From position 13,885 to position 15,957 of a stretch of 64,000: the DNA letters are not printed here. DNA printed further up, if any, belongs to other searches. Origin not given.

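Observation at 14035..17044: Translationally coupled SIR2-HerA defence pair in an AT-rich cassette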

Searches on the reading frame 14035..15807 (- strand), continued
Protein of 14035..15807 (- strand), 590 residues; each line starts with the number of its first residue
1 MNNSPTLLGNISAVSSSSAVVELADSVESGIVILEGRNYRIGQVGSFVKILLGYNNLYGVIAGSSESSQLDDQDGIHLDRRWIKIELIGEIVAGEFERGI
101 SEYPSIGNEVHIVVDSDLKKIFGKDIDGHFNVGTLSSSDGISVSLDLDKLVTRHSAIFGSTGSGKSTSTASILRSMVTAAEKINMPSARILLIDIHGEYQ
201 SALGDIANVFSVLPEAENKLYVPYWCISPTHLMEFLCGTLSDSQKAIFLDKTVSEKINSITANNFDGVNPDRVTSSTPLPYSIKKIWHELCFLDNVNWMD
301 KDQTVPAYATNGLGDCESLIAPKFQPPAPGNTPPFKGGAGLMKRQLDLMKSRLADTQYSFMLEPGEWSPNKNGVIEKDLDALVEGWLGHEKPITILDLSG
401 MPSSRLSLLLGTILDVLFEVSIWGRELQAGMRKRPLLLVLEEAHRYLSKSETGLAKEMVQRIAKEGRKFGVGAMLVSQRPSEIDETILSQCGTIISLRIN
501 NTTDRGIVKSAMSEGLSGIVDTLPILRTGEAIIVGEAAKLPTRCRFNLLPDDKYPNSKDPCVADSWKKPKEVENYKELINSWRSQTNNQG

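Call 27: find_encoding_contigs(protein=P0001, flank=10000, max_places=10)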
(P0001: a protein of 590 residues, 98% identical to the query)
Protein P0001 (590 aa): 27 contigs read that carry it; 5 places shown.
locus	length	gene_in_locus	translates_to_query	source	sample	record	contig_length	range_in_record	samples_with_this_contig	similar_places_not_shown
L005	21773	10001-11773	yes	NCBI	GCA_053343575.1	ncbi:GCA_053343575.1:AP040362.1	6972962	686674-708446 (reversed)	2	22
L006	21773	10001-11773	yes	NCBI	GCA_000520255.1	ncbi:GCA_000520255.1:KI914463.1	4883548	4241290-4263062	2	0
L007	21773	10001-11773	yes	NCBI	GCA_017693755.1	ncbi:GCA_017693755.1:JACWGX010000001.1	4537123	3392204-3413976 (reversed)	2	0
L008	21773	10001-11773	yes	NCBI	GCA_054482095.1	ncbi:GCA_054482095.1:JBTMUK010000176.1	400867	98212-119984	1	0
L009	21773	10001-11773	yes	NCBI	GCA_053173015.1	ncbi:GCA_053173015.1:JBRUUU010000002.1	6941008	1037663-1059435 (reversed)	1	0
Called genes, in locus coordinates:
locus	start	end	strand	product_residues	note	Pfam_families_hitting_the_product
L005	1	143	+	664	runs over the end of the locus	PF01807:Zn_ribbon_DnaG, PF08275:DNAG_N, PF01751:Toprim, PF13155:Toprim_2, PF13362:Toprim_3 (weak), PF13662:Toprim_4, PF10410:DnaB_bind, PF08278:DnaG_DnaB_bind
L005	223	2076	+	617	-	PF03979:Sigma70_r1_1, PF00140:Sigma70_r1_2, PF04546:Sigma70_ner, PF04542:Sigma70_r2, PF04539:Sigma70_r3, PF04545:Sigma70_r4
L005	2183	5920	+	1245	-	PF00497:SBP_bac_3, PF08447:PAS_3, PF13426:PAS_9, PF00989:PAS, PF13188:PAS_8, PF13426:PAS_9, PF00990:GGDEF, PF00563:EAL, +4 more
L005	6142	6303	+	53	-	-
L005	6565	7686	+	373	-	PF13776:DUF4172, PF02661:Fic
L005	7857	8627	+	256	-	PF08378:NERD, PF01396:Zn_ribbon_Top1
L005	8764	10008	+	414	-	PF13289:SIR2_2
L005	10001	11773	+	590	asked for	PF01580:FtsK_SpoIIIE (faint), PF01935:DUF87, PF05872:HerA_C (faint)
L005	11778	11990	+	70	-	PF13619:KTSC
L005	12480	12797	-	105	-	-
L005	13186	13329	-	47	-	-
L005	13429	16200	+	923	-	PF18650:IMPa_N_2, PF18642:IMPa_helical, PF13402:Peptidase_M60 (weak)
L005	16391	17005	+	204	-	PF14300:DMP19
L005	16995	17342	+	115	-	PF09346:SMI1_KNR4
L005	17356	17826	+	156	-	-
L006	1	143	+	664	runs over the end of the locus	PF01807:Zn_ribbon_DnaG, PF08275:DNAG_N, PF01751:Toprim, PF13155:Toprim_2, PF13362:Toprim_3 (weak), PF13662:Toprim_4, PF10410:DnaB_bind, PF08278:DnaG_DnaB_bind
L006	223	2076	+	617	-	PF03979:Sigma70_r1_1, PF00140:Sigma70_r1_2, PF04546:Sigma70_ner, PF04542:Sigma70_r2, PF04539:Sigma70_r3, PF04545:Sigma70_r4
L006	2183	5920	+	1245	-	PF00497:SBP_bac_3, PF08447:PAS_3, PF13426:PAS_9, PF00989:PAS, PF13188:PAS_8, PF13426:PAS_9, PF00990:GGDEF, PF00563:EAL, +4 more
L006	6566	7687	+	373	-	PF13776:DUF4172, PF02661:Fic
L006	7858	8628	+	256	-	PF08378:NERD, PF01396:Zn_ribbon_Top1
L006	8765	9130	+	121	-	-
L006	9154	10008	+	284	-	PF13289:SIR2_2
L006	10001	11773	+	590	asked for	PF01580:FtsK_SpoIIIE (faint), PF01935:DUF87, PF05872:HerA_C (faint)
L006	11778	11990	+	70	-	PF13619:KTSC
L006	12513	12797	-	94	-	-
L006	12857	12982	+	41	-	-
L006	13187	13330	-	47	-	-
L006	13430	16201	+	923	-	PF18650:IMPa_N_2, PF18642:IMPa_helical, PF13402:Peptidase_M60 (weak)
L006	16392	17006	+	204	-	PF14300:DMP19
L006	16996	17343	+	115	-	PF09346:SMI1_KNR4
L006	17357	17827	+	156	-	-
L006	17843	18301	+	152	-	PF22481:DUF6985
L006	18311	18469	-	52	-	PF01679:Pmp3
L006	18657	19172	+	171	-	-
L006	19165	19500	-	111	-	PF02627:CMD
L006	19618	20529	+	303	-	PF12852:Cupin_6, PF02311:AraC_binding, PF07883:Cupin_2, PF12833:HTH_18, PF00165:HTH_AraC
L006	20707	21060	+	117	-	PF05656:DUF805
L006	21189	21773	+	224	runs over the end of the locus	PF00702:Hydrolase, PF13419:HAD_2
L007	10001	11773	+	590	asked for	PF01580:FtsK_SpoIIIE (faint), PF01935:DUF87, PF05872:HerA_C (faint)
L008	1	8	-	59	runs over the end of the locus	-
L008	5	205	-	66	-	-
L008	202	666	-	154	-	PF18932:DUF5681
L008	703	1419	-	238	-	-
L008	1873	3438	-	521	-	PF13148:DUF3987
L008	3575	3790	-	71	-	PF12728:HTH_17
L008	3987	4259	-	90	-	-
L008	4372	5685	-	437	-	PF13356:Arm-DNA-bind_3, PF00589:Phage_integrase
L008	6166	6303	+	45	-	-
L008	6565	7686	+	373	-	PF13776:DUF4172, PF02661:Fic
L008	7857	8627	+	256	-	PF08378:NERD, PF01396:Zn_ribbon_Top1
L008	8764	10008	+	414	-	PF13289:SIR2_2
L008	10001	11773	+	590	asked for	PF01580:FtsK_SpoIIIE (faint), PF01935:DUF87, PF05872:HerA_C (faint)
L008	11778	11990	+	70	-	PF13619:KTSC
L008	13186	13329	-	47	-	-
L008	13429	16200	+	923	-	PF18650:IMPa_N_2, PF18642:IMPa_helical, PF13402:Peptidase_M60 (weak)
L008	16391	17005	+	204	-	PF14300:DMP19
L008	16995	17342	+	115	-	PF09346:SMI1_KNR4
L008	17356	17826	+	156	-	-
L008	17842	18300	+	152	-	PF22481:DUF6985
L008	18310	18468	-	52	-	PF01679:Pmp3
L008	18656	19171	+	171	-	-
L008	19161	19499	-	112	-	PF02627:CMD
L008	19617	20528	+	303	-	PF12852:Cupin_6, PF02311:AraC_binding, PF07883:Cupin_2, PF12833:HTH_18, PF00165:HTH_AraC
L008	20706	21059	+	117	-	PF05656:DUF805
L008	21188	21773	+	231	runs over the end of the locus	PF00702:Hydrolase, PF13419:HAD_2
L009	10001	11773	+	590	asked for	PF01580:FtsK_SpoIIIE (faint), PF01935:DUF87, PF05872:HerA_C (faint)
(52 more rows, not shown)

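Call 37: search_protein_representatives(protein=window:14038-15807:-)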
Query: 590 residues. Proteins with E-value up to 0.001 (for the whole library): 7402; up to 1e-10: 2839; up to 1e-30: 448. The best 150 are listed.
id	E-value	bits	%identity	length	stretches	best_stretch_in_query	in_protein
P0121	1.2e-180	618.6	49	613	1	4-586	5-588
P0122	6.5e-144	497.4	44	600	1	3-585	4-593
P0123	1.1e-141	490.0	47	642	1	1-563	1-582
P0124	2.4e-128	446.0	41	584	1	3-587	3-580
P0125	1.2e-121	423.9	40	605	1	1-586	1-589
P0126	3.8e-120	418.9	38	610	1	4-585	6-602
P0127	1.6e-118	413.5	39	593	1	8-584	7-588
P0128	3.9e-118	412.3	41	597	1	3-585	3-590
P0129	8.3e-118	411.2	39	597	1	4-584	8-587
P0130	1.1e-115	404.2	37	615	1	3-589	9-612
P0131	5.1e-115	402.0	37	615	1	5-587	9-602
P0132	6.4e-115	401.7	41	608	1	4-587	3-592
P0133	1.5e-114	400.5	39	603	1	4-585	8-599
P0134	3.5e-114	399.2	40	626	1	4-583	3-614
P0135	5.5e-111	388.7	46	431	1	170-586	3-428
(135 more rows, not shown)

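Call 39: find_encoding_contigs(protein=P0114, flank=6000, max_places=3)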
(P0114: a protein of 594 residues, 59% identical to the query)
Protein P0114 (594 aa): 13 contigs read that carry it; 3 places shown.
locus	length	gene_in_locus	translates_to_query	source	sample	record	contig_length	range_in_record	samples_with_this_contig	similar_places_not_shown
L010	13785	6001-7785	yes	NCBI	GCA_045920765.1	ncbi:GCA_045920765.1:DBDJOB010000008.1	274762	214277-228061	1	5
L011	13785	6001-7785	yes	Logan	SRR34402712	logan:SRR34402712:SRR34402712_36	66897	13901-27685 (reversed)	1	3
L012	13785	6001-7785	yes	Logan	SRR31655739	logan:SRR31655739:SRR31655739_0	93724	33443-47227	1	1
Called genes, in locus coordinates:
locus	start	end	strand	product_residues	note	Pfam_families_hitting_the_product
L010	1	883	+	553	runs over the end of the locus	PF02463:SMC_N, PF13476:AAA_23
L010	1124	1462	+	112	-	PF04355:BamE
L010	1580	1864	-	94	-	PF03658:Ub-RnfH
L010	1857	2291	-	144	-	PF10604:Polyketide_cyc2, PF03364:Polyketide_cyc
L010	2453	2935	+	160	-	PF01668:SmpB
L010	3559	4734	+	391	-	PF13356:Arm-DNA-bind_3, PF22022:Phage_int_M, PF00589:Phage_integrase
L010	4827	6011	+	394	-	PF13289:SIR2_2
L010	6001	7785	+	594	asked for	PF01580:FtsK_SpoIIIE (faint), PF01935:DUF87, PF05872:HerA_C (faint), PF10412:TrwB_AAD_bind (weak)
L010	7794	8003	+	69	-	PF13619:KTSC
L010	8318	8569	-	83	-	PF04606:Ogr_Delta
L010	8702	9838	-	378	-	PF25885:HH_EMRA (weak)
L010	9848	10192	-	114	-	PF11742:DUF3302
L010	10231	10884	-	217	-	PF11769:DUF3313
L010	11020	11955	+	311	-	PF00126:HTH_1, PF03466:LysR_substrate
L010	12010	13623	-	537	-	PF03929:PepSY_TM, PF10749:DUF2534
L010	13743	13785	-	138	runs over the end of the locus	PF11162:DUF2946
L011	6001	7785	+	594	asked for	PF01580:FtsK_SpoIIIE (faint), PF01935:DUF87, PF05872:HerA_C (faint), PF10412:TrwB_AAD_bind (weak)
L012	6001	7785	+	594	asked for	PF01580:FtsK_SpoIIIE (faint), PF01935:DUF87, PF05872:HerA_C (faint), PF10412:TrwB_AAD_bind (weak)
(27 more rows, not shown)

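Call 40: find_encoding_contigs(protein=P0097, flank=6000, max_places=2)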
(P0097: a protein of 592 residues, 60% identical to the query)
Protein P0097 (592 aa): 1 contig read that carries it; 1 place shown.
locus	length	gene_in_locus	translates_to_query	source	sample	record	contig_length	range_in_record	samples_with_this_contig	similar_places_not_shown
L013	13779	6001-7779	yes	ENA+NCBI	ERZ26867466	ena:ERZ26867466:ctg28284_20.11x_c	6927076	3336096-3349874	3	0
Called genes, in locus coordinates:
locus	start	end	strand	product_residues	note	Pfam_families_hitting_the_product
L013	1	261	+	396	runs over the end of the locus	PF02628:COX15-CtaA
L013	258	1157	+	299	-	PF01040:UbiA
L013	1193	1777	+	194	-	PF08534:Redoxin (weak), PF00578:AhpC-TSA, PF02630:SCO1-SenC, PF13905:Thioredoxin_8 (faint), PF26971:TM-like_Thioredoxin-like_C (faint)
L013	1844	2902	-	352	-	PF03401:TctC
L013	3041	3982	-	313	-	PF00140:Sigma70_r1_2 (weak), PF04542:Sigma70_r2, PF04545:Sigma70_r4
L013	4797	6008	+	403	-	PF13289:SIR2_2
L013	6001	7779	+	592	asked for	PF01580:FtsK_SpoIIIE (faint), PF01935:DUF87, PF05872:HerA_C (faint)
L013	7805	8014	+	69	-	PF13619:KTSC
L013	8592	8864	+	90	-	-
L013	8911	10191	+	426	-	PF00149:Metallophos, PF12850:Metallophos_2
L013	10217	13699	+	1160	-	PF02463:SMC_N (faint), PF13514:AAA_27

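Call 41: find_encoding_contigs(protein=P0048, flank=6000, max_places=3)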
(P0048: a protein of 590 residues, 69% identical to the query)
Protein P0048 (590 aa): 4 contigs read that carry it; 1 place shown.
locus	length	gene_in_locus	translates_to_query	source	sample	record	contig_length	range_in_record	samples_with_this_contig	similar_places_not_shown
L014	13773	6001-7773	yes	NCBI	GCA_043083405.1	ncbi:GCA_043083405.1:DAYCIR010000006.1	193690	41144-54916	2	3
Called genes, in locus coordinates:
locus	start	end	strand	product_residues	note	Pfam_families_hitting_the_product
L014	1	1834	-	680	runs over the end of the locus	PF02195:ParB_N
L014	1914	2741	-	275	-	PF06067:DUF932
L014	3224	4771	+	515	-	PF09903:DUF2130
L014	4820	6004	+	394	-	PF13289:SIR2_2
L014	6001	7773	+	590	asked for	PF01580:FtsK_SpoIIIE (faint), PF01935:DUF87, PF05872:HerA_C (faint)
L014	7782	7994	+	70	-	PF13619:KTSC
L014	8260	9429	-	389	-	PF17761:DUF1016_N, PF06250:YhcG_C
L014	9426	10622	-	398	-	PF13356:Arm-DNA-bind_3, PF14659:Phage_int_SAM_3 (weak), PF00589:Phage_integrase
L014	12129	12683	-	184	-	PF00574:CLP_protease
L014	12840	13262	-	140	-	PF04120:Iron_permease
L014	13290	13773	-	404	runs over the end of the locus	PF04107:GCS2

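Call 44: find_related_loci(query=A1, collection=metagenome_contigs, flank=4000)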
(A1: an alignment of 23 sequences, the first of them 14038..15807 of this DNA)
Query A1 (590 aa) in metagenome_contigs; peptide patterns used: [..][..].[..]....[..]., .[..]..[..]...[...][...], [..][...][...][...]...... (x = any residue, [..] = any of these).
600 stretches matched a pattern (row limit reached: there are more); 257 encode a relative of the query (tblastn E <= 1e-3); the best 80 are kept; 80 distinct loci.
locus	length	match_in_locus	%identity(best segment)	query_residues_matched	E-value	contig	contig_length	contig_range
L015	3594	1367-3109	68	5-585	0e+0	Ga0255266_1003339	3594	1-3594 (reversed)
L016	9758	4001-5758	57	1-585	0e+0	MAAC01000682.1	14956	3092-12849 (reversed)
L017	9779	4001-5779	48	1-586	0e+0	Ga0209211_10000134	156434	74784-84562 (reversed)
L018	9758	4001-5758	48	1-585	0e+0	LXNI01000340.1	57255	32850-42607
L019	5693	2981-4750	47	1-585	0e+0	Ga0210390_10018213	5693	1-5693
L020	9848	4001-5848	43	1-586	6e-152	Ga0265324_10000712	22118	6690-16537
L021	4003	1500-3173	41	1-586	3e-156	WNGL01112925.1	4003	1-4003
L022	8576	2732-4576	40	1-586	2e-148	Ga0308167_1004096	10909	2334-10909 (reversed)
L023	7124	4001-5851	41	1-586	4e-146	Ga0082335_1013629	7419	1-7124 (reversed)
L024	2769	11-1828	41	29-590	7e-154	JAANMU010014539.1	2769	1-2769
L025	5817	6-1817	41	17-586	5e-142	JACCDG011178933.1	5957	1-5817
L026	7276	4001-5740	41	6-585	3e-139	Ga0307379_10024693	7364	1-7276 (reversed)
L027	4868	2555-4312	40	6-589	1e-138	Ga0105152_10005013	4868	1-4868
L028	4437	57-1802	40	1-585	1e-138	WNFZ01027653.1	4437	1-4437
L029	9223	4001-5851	38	2-588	2e-134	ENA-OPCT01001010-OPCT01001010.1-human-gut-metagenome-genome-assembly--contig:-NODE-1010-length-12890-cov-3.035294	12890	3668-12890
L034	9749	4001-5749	34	2-589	6e-111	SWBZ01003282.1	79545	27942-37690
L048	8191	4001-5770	40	1-585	5e-136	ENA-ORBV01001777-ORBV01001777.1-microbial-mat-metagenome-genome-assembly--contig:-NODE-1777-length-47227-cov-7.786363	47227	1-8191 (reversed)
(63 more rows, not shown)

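Call 57: search_protein_families(library=ncbifam, proteins=[window:14035-15807:-], max_evalue=0.001)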
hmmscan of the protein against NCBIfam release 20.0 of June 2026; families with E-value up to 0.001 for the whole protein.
window:14035-15807:- (590 aa): 10 families
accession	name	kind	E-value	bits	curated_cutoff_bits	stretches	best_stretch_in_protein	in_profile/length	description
NF042944.1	HerA_antiphage_2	equivalog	5.2e-76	256.6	850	1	43-582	29-576/576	anti-phage-associated helicase HerA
NF042943.1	HerA_antiphage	equivalog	1.6e-48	165.6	800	2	376-566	376-566/566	anti-phage-associated helicase HerA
NF040937.1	HerA_Thermprot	equivalog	5.2e-41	140.6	800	2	432-571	347-484/487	DNA double-strand break repair helicase HerA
NF040819.1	helicase_HerA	equivalog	1.1e-38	133.2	970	2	434-575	402-544/561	DNA double-strand break repair helicase HerA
NF053655.1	CedD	equivalog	4.7e-26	91.5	600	2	394-541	384-520/527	DNA-translocating ATPase CedD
NF033849.1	ser_rich_anae_1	subfamily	1.7e-13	48.9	650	1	383-512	967-1103/1163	serine-rich protein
TIGR03925.1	T7SS_EccC_b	equivalog_domain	3.2e-06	25.7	346.55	0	454-507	204-257/564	type VII secretion protein EccCb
NF045975.1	VirB4_plasma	equivalog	9.1e-05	20.3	590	0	156-201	519-557/894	Mbov_0397 family ICE element conjugal transfer ATPase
TIGR00929.1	VirB4_CagE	subfamily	0.00012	20.4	643.1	0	152-194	437-473/792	VirB4 family type IV secretion/conjugal transfer ATPase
TIGR03924.1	T7SS_EccC_a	equivalog_domain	0.00083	18.2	509.15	0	153-180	451-478/673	type VII secretion protein EccCa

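Call 75: search_dna_similar(query=window:14038-15807:-, collection=plasmids, mode=protein, max_rows=12, max_evalue=1e-40)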
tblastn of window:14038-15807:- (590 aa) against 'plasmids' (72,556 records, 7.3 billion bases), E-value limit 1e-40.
Records with a match: 82; places in all: 83; records where one place covers at least 80% of the query: 81.
Best place of each record, by identity: <60% 82.
By first word of the organism name: Klebsiella 29; Citrobacter 12; Enterobacter 5; Agrobacterium 5; Ralstonia 4; Sulfitobacter 3; Rhizobium 2; Sphingomonas 2; Bradyrhizobium 2; Paraburkholderia 2; and 15 more.
By predicted mobility (MOB-suite, as given by PLSDB): conjugative 58; non-mobilizable 17; mobilizable 7.
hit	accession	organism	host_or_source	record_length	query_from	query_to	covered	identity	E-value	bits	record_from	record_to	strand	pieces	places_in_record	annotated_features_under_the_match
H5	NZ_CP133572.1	Pseudoalteromonas sp. HL-AS2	sediment core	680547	5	586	99%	56.3%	0e+0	606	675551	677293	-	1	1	ATP-binding protein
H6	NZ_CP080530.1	Mesorhizobium sp. AR02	Oxytropis sp.,Cell culture,root nodule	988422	6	585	98%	51.1%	7e-179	568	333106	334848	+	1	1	ATP-binding protein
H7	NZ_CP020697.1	Sulfitobacter sp. D7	calanoid copepod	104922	3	585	99%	50.8%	0e+0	584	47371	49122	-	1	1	ATP-binding protein | SIR2 family protein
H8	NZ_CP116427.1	Sulfitobacter faviae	Hexacorallia,culture,Cold water coral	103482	3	585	99%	50.8%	0e+0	584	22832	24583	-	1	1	ATP-binding protein | SIR2 family protein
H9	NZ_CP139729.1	Sulfitobacter faviae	Bacterial Culture,hydrothermal vent ...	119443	3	585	99%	50.8%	0e+0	584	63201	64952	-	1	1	ATP-binding protein | SIR2 family protein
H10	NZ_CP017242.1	Rhizobium etli 8C-3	Phaseolus vulgaris,cell culture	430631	1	585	99%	50.4%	0e+0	580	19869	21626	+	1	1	ATP-binding protein | SIR2 family protein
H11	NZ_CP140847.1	Rhizobium johnstonii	Trifolium pratense,whole organism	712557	3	585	99%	48.9%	7e-161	516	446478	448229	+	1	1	ATP-binding protein | SIR2 family protein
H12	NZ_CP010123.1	Escherichia coli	cow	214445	2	588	99%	47.5%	7e-162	519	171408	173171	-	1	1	ATP-binding protein | SIR2 family protein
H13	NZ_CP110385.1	Tritonibacter mobilis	-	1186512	1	585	99%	46.6%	9e-153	493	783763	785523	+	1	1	record has no annotation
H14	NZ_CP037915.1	Sphingomonas sp. AAP5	water column of an alpine lake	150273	3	585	99%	40.3%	3e-126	416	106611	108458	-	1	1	ATP-binding protein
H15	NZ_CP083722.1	Bradyrhizobium sp. 41S5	Glycine max cv. AC Glengarry,Cell ...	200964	5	585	98%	40.3%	1e-127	421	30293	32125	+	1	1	ATP-binding protein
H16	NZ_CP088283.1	Bradyrhizobium quebecense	soybean cv. AC Glengarry,Cell ...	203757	5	585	98%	40.1%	3e-127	419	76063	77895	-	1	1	ATP-binding protein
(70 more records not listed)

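Call 76: get_annotated_region(hit=H12, flank=3000)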
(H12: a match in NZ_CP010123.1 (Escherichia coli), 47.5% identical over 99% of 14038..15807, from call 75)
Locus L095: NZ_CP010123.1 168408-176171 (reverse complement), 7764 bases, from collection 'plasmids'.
description: Escherichia coli strain C5 plasmid A, complete sequence
organism: Escherichia coli (NCBI taxid 562)
taxonomy: Bacteria; Pseudomonadota; Gammaproteobacteria; Enterobacterales; Enterobacteriaceae; Escherichia; Escherichia coli
host: -; source: cow; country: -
typing (MOB-suite, as given by PLSDB): conjugative; replicon IncFIB,IncFIC,IncI-gamma/K1; relaxase MOBF; mating-pair formation MPF_F
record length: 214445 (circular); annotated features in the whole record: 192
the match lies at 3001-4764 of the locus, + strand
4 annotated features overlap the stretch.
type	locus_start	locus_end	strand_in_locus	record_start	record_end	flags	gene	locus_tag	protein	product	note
CDS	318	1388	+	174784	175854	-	-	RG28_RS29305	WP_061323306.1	IS110 family transposase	-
CDS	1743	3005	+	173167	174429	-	-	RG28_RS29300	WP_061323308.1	SIR2 family protein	-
CDS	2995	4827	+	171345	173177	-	-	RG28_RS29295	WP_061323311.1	ATP-binding protein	-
CDS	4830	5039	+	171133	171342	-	-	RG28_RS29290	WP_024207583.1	KTSC domain-containing protein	-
